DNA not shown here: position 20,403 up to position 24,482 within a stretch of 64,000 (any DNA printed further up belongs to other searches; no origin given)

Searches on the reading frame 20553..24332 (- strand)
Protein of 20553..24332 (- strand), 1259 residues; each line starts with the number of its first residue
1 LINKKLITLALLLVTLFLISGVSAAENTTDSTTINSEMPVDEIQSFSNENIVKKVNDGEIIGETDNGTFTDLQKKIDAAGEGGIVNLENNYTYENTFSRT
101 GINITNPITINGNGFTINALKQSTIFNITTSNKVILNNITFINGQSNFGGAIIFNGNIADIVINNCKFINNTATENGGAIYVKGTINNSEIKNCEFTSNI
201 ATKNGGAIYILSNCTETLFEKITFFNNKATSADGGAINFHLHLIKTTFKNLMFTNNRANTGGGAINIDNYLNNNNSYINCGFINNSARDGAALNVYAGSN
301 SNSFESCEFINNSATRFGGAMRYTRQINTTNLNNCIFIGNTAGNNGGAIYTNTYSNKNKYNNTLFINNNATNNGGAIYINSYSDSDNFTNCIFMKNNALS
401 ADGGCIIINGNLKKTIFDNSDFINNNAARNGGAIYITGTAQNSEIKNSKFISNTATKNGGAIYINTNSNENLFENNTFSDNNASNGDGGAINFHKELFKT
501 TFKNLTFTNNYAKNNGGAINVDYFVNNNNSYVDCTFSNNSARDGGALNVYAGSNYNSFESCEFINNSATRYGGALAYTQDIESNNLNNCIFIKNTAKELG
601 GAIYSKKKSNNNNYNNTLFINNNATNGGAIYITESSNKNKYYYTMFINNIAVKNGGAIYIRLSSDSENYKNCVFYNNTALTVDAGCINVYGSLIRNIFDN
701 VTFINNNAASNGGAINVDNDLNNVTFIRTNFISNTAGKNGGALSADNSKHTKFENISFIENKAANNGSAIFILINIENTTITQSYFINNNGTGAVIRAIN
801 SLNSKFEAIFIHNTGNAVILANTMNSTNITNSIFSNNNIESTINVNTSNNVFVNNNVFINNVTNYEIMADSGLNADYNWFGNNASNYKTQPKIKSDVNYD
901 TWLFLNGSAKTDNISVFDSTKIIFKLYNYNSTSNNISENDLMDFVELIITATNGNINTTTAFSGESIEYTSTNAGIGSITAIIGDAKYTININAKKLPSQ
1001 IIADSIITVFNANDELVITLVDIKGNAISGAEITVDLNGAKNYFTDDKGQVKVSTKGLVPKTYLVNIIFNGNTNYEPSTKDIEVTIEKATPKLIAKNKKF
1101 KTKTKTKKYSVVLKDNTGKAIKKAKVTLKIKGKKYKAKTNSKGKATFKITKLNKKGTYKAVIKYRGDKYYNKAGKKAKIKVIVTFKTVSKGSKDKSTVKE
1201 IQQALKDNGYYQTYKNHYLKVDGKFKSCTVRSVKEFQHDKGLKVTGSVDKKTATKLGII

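Call 46: search_protein_families(library=pfam, proteins=[window:20553-24332:-], max_evalue=0.00001)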
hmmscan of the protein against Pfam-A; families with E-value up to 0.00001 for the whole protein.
window:20553-24332:- (1259 aa): 4 families
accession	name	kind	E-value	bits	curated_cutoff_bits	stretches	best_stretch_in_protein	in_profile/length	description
PF02415.23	Chlam_PMP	-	1.1e-37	124.3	20.6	0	165-183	1-19/19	Chlamydia polymorphic membrane protein (Chlamydia_PMP) repeat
PF01471.23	PG_binding_1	-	6e-14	52.4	23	1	1196-1256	3-57/57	Putative peptidoglycan binding domain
PF16640.11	Big_3_5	-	3.7e-07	31.1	35.5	0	1108-1176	15-81/88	Bacterial Ig-like domain (group 3)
PF13620.12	CarboxypepD_reg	-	5.2e-07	30.4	32.3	0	1113-1166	6-58/82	Carboxypeptidase regulatory-like domain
